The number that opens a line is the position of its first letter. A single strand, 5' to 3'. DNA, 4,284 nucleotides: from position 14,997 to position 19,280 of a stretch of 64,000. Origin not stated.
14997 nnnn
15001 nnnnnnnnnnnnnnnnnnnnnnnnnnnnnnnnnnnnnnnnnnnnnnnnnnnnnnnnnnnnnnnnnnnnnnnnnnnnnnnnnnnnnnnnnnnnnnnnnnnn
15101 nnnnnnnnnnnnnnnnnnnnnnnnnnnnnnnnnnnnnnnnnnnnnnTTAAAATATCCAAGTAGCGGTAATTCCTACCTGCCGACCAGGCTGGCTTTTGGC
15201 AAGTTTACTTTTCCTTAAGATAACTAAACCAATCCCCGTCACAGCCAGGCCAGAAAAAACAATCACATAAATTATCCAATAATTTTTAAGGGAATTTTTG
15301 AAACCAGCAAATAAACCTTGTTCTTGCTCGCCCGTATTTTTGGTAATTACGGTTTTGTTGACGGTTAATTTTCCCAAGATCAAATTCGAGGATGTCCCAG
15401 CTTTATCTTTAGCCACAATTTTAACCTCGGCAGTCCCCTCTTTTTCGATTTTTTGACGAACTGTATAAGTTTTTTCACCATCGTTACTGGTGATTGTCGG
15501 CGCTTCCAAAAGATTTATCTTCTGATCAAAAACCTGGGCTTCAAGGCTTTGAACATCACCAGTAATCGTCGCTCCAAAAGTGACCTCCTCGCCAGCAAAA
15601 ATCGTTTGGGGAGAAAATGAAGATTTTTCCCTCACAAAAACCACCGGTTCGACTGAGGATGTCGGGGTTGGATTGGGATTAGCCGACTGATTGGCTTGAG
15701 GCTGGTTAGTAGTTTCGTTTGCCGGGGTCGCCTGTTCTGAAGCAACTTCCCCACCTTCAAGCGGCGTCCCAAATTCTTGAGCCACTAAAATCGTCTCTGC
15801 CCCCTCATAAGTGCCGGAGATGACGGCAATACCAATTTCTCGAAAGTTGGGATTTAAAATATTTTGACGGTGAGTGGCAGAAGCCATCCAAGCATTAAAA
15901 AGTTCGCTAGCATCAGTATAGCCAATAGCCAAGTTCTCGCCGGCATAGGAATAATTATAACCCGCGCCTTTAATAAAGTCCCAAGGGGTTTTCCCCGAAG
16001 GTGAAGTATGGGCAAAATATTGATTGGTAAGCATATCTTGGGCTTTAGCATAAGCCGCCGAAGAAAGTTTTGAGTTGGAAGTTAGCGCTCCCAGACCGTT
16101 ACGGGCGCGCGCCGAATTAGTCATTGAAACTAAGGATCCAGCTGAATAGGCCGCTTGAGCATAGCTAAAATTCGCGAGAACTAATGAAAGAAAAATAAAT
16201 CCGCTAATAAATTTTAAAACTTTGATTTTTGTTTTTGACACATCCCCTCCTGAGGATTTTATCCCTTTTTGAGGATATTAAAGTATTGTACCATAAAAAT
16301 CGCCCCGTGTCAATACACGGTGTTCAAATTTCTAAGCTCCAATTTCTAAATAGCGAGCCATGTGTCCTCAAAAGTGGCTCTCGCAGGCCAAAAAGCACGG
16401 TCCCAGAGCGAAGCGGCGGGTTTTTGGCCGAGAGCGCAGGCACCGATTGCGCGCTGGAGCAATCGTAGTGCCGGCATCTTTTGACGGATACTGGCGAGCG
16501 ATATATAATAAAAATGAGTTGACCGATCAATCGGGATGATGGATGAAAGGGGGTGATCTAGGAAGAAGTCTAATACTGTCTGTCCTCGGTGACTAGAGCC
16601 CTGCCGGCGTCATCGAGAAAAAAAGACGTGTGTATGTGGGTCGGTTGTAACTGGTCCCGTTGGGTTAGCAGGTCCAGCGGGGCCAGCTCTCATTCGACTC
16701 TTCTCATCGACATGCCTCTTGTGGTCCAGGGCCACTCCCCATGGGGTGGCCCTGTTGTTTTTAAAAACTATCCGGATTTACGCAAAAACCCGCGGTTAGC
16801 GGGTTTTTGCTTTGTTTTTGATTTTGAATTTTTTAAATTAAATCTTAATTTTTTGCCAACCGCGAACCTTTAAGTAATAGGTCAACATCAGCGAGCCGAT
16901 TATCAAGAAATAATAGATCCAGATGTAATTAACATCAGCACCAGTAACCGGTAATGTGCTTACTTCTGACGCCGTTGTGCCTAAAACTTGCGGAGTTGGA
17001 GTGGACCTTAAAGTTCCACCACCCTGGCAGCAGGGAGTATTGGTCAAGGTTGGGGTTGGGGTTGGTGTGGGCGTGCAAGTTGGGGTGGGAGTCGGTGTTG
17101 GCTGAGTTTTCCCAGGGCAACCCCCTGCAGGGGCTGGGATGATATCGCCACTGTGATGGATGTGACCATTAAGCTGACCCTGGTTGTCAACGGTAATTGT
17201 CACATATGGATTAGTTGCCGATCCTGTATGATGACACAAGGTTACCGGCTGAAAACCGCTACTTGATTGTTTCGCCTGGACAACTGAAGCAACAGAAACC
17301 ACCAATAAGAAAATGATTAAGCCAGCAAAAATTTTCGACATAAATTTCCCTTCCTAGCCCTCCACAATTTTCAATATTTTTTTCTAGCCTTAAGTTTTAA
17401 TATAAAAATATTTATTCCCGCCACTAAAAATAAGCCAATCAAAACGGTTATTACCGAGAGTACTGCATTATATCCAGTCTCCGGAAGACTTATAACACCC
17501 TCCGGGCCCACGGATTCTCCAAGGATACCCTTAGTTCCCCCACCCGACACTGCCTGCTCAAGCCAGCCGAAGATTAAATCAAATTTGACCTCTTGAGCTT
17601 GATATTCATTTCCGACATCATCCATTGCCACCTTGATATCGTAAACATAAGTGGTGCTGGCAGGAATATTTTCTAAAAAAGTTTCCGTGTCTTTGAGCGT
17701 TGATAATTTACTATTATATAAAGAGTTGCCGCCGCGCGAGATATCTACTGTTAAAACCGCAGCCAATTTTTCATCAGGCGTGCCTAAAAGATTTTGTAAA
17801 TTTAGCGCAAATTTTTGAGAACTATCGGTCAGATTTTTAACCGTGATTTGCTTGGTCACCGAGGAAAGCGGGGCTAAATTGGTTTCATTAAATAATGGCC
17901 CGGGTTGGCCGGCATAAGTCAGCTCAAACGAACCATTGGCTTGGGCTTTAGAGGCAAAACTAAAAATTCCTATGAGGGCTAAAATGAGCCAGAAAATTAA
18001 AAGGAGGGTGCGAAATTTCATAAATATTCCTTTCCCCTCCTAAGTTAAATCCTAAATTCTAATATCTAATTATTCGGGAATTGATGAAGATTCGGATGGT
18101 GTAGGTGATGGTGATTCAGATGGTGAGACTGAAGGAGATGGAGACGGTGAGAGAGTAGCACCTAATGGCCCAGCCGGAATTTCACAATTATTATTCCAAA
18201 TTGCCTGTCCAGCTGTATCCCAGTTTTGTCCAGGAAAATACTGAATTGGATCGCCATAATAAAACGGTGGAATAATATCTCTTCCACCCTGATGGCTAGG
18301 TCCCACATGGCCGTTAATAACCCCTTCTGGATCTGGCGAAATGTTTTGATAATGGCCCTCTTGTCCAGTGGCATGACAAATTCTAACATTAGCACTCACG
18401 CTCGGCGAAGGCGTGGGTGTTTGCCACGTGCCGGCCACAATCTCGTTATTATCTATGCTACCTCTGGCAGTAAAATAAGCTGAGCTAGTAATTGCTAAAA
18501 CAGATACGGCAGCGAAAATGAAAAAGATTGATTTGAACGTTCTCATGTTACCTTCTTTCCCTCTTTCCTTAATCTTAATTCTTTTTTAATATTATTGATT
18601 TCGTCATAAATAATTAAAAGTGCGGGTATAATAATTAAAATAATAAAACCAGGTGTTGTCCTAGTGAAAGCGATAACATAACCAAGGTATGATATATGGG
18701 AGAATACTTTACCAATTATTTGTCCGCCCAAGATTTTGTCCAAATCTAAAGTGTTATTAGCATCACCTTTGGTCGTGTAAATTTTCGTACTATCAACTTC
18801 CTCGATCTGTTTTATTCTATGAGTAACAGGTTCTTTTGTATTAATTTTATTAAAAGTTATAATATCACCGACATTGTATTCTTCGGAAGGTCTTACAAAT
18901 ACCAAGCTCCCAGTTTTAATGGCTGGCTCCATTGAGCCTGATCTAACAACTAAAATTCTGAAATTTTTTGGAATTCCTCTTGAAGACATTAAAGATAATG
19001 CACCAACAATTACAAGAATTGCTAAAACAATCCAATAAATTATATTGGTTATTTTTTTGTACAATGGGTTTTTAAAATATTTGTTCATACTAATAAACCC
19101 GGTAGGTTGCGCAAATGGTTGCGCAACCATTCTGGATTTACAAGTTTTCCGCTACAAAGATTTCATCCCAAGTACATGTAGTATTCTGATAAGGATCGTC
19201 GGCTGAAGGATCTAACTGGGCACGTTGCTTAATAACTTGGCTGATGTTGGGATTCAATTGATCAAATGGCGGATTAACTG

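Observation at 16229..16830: GC-rich intergenic island with divergent consensus promoters and a promoter-to-terminator candidate sRNA of about 245 nt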

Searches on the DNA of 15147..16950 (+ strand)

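Call 4: search_rna_families(source=window, start=16150, end=16950, threshold=evalue, max_evalue=10, show_alignments=4)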
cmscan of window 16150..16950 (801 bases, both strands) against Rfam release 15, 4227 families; matches with E-value up to 10: 27.
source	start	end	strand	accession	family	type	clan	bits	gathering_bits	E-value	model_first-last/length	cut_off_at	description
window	16718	16816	+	RF01772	rnk_pseudo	Cis-reg; leader;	-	26.9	55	0.027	1-108/108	no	Pseudomonas rnk leader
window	16783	16883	-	RF02693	psm_mec_RNA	Gene; sRNA;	-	23.3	85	1.1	1-143/143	no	psm_mec locus RNA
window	16778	16877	-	RF01416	NrrF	Gene; antisense;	-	21.6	60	0.073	1-160/160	no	NrrF RNA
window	16726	16810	-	RF02379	csRNA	Gene; sRNA;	-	20.9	57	4.3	1-93/93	no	Cia-dependent small RNA csRNA1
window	16780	16864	-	RF00513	Trp_leader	Cis-reg; leader;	-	20.8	41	0.15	1-100/100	no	Tryptophan operon leader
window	16755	16835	+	RF01770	rimP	Cis-reg; leader;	-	20.7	47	0.96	1-102/102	no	Gammaprotebacteria rimP leader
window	16782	16847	-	RF02083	OrzO-P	Gene; antitoxin;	-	20.3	60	1.3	1-76/76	no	OrzO-P RNA antitoxin family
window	16780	16922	-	RF00512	Leu_leader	Cis-reg; leader;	-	20.2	50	0.15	1-148/148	no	Leucine operon leader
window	16741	16815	+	RF02064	STnc370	Gene; sRNA;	-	19.9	54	9.3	1-71/71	no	Enterobacterial sRNA STnc370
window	16779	16849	-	RF02495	ohsC_RNA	Gene; antitoxin;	-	19.2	50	3.8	1-77/77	no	Oppression of Hydrophobic ORF by sRNA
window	16731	16809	+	RF01394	isrK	Gene; sRNA;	-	19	50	0.12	1-77/77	no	isrK Hfq binding RNA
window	16716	16812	+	RF00513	Trp_leader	Cis-reg; leader;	-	18.2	41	0.72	1-100/100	no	Tryptophan operon leader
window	16725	16768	-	RF00480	HIV_FE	Cis-reg; frameshift_element;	-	18.1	45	9.5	1-52/52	no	HIV Ribosomal frameshift signal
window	16782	16871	+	RF01796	frnS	Gene; sRNA;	-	17.7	60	2.7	1-119/119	no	Fumarate/nitrate reductase regulator sRNA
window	16790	16865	+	RF03303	mir-973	Gene; miRNA;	-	17.3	63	3.2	1-84/84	no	mir-973 microRNA precursor family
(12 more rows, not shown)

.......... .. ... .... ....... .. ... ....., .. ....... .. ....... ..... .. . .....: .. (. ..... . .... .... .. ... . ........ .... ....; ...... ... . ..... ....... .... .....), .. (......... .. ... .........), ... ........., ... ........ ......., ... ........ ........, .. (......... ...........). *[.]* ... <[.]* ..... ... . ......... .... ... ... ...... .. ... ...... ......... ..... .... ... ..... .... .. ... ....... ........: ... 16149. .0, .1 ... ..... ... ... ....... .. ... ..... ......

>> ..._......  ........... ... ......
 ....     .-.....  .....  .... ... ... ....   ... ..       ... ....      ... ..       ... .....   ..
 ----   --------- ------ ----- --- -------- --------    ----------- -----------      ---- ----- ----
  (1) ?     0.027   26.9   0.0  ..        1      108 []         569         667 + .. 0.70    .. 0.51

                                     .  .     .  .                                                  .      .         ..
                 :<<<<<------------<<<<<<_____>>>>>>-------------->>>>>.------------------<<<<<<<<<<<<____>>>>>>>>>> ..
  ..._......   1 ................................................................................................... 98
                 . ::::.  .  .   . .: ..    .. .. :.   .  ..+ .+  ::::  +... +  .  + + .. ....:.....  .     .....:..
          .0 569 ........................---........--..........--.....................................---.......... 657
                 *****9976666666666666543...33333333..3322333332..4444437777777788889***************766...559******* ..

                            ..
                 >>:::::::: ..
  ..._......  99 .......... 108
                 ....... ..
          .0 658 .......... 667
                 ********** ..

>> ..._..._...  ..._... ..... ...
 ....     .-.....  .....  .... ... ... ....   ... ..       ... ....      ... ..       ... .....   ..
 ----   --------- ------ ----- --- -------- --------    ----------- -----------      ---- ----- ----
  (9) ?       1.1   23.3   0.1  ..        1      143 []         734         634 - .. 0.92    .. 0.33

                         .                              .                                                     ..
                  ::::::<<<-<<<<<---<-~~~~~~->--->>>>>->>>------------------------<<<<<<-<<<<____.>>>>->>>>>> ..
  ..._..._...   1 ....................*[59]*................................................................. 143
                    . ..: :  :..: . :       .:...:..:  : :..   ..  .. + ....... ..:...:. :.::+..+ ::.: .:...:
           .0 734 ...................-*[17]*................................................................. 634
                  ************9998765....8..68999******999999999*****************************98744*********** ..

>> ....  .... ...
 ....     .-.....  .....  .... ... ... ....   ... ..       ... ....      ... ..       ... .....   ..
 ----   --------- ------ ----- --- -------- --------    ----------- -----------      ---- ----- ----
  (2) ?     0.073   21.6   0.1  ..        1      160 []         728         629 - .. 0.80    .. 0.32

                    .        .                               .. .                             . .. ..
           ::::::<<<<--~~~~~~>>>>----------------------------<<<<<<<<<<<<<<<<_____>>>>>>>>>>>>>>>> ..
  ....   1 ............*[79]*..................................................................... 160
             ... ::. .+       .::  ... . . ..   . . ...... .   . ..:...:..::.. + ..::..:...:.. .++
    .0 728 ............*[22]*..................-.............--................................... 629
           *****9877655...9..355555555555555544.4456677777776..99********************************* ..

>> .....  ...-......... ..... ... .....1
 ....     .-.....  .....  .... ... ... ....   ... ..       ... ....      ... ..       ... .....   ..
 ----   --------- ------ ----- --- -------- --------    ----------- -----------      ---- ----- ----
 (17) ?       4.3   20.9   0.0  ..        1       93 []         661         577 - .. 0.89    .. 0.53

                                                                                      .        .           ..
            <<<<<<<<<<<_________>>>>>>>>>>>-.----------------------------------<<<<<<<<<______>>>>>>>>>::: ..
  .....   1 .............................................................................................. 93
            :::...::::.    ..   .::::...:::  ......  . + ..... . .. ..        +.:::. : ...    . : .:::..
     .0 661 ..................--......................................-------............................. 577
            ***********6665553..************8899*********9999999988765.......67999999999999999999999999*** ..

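Call 50: search_dna_similar(query=window:16300-16800:+, collection=phages, mode=distant, max_evalue=0.01, max_rows=10)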
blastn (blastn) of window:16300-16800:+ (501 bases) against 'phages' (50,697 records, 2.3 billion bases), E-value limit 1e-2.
No match.

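Call 51: search_dna_similar(query=window:16300-16800:+, collection=plasmids, mode=distant, max_evalue=0.01, max_rows=10)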
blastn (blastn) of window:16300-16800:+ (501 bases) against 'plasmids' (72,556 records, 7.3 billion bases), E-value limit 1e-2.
No match.

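Call 62: search_rna_families(source=L003, start=3600, end=3920, threshold=evalue, max_evalue=10)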
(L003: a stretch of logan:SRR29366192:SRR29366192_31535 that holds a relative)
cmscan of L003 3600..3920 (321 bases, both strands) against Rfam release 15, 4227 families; matches with E-value up to 10: 29.
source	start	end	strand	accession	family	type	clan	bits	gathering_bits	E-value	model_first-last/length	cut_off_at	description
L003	3600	3654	+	RF02495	ohsC_RNA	Gene; antitoxin;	-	33.1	50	0.0019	18-77/77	5'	Oppression of Hydrophobic ORF by sRNA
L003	3865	3894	-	RF01326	CRISPR-DR13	Gene; CRISPR;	-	31.4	37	0.0032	1-30/30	no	CRISPR RNA direct repeat element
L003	3612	3693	-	RF01772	rnk_pseudo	Cis-reg; leader;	-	26.7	55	0.012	1-108/108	no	Pseudomonas rnk leader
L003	3614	3695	-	RF02064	STnc370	Gene; sRNA;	-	25.6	54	0.24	1-71/71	no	Enterobacterial sRNA STnc370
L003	3600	3653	+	RF00506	Thr_leader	Cis-reg; leader;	-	25.2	55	0.0094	62-118/118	5'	Threonine operon leader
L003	3616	3694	-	RF00506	Thr_leader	Cis-reg; leader;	-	24.9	55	0.011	1-118/118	no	Threonine operon leader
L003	3615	3692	-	RF02495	ohsC_RNA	Gene; antitoxin;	-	24.5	50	0.12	1-77/77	no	Oppression of Hydrophobic ORF by sRNA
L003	3608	3657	-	RF04343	Plastid-psbA-2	Cis-reg;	CL00153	24.4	55.8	0.015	1-60/60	no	Plastid-psbA-2 3UTR RNA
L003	3617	3690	-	RF02837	anti-hemB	Gene; sRNA;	-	23.6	49.5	0.0017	1-81/81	no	Burkholderia RNA 7 (anti-hemB)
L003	3619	3700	-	RF00512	Leu_leader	Cis-reg; leader;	-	23.2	50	0.01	1-148/148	no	Leucine operon leader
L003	3600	3652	+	RF00513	Trp_leader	Cis-reg; leader;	-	21.9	41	0.031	44-100/100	5'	Tryptophan operon leader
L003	3609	3696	+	RF02484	GlsR21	Gene; snRNA; snoRNA; HACA-box;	-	21.5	100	0.055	1-112/112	no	Small nucleolar RNA GlsR21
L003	3615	3650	+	RF02083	OrzO-P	Gene; antitoxin;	-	20.7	60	0.43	42-76/76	no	OrzO-P RNA antitoxin family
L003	3617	3699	-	RF00513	Trp_leader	Cis-reg; leader;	-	20.5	41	0.07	1-100/100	no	Tryptophan operon leader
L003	3600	3653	+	RF01859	Phe_leader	Cis-reg; leader;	-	20.2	55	0.43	74-125/125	5'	Phenylalanine leader peptide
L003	3600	3657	+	RF01772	rnk_pseudo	Cis-reg; leader;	-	19.4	55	0.48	52-108/108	5'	Pseudomonas rnk leader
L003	3620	3688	-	RF01394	isrK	Gene; sRNA;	-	19.3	50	0.041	1-77/77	no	isrK Hfq binding RNA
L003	3615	3652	+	RF00125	IS128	Gene; sRNA;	-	17.1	80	0.26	162-198/209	no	IS128 RNA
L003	3600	3654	+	RF02449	ncr1015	Gene; sRNA;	-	16.6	60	8.6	66-121/121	5'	Bacillus sRNA ncr1015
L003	3600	3656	+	RF01507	Afu_298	Gene; snRNA; snoRNA; CD-box;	-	16.3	40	6.8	44-93/93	5'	A. fimigatus snoRNA Afu_298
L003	3618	3655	+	RF04343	Plastid-psbA-2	Cis-reg;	CL00153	16.2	55.8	2.1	1-60/60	no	Plastid-psbA-2 3UTR RNA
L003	3600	3673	-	RF01770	rimP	Cis-reg; leader;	-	15.7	47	4.6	1-79/102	3'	Gammaprotebacteria rimP leader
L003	3738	3754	-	RF01716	PhotoRC-I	Cis-reg;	-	14.7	45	0.21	28-44/44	no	PhotoRC-I RNA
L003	3651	3726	-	RF00519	suhB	Gene; sRNA;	CL00108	14.4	41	1.6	1-77/77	no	Makes More Granules Regulator RNA (mmgR)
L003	3603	3649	+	RF01394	isrK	Gene; sRNA;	-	14.3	50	0.79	1-77/77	no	isrK Hfq binding RNA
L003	3618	3697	-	RF02891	AgrB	Gene; antisense;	-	13.9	40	9.3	1-84/84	no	ArsR-gov region gene B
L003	3600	3650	+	RF00512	Leu_leader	Cis-reg; leader;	-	13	50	4.3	91-148/148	5'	Leucine operon leader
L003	3620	3695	-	RF02144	rsmX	Gene;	CL00106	12.2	56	5.7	1-114/114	no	rsmX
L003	3787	3813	+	RF01140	sR20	Gene; snRNA; snoRNA; CD-box;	-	11.7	44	9.4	29-54/56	no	Small nucleolar RNA sR20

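Call 63: search_rna_families(source=L019, start=1, end=200, threshold=evalue, max_evalue=10)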
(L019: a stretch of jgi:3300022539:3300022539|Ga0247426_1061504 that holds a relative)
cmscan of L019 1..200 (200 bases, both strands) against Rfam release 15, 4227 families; matches with E-value up to 10: 4.
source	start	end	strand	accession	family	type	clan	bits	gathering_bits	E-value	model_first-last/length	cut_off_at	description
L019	72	103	-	RF03739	mir-4529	Gene; miRNA;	-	19.7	88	0.16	1-83/83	no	mir-4529 microRNA precursor family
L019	72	103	+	RF03739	mir-4529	Gene; miRNA;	-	17.3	88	0.65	1-83/83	no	mir-4529 microRNA precursor family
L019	8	38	-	RF03745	mir-2063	Gene; miRNA;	-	15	100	3.8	1-77/77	no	mir-2063 microRNA precursor family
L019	1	65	+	RF00253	mir-101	Gene; miRNA;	-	13.2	60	2.3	22-75/75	5'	mir-101 microRNA precursor family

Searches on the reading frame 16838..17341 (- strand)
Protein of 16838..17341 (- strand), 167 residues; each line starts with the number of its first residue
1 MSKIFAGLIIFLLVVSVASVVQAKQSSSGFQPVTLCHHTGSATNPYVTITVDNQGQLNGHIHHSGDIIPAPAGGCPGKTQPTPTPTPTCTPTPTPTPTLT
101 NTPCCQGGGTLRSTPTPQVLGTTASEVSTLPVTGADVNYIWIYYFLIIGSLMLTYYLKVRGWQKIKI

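Call 11: find_encoding_contigs(protein=window:16838-17341:-, flank=10000, max_places=10)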
Protein window:16838-17341:- (167 aa): 1 contig read that carries it; 1 place shown.
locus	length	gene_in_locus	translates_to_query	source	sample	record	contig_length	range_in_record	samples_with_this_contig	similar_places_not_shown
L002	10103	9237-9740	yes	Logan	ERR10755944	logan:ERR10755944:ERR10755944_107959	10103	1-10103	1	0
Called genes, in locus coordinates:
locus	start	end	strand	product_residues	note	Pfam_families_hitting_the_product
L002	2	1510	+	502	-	?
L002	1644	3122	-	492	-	PF12229:PG_binding_4, PF03734:YkuD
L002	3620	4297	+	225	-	PF01797:Y1_Tnp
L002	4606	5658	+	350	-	PF00041:fn3 (weak)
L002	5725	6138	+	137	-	PF04977:DivIC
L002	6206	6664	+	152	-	-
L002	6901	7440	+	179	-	-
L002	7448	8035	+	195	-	PF00717:Peptidase_S24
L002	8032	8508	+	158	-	-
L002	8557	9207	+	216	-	-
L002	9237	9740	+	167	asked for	-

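Call 56: search_protein_families(library=pfam, proteins=[window:16838-17341:-], max_evalue=0.01)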
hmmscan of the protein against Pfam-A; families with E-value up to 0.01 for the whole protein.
window:16838-17341:- (167 aa): 0 families

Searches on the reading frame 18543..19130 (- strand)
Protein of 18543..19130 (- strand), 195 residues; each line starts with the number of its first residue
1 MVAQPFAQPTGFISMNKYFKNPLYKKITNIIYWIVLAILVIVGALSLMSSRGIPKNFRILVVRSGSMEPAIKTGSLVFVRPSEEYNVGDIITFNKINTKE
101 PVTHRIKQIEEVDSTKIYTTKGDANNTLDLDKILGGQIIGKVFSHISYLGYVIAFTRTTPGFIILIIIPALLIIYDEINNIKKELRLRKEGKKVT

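Call 69: search_protein_families(library=pfam, proteins=[window:18543-19130:-], max_evalue=0.001)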
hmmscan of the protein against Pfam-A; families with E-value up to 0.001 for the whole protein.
window:18543-19130:- (195 aa): 1 family
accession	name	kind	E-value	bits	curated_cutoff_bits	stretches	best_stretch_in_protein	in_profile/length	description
PF00717.28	Peptidase_S24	-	1.8e-07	31.3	23.3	1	53-113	31-87/116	Peptidase S24-like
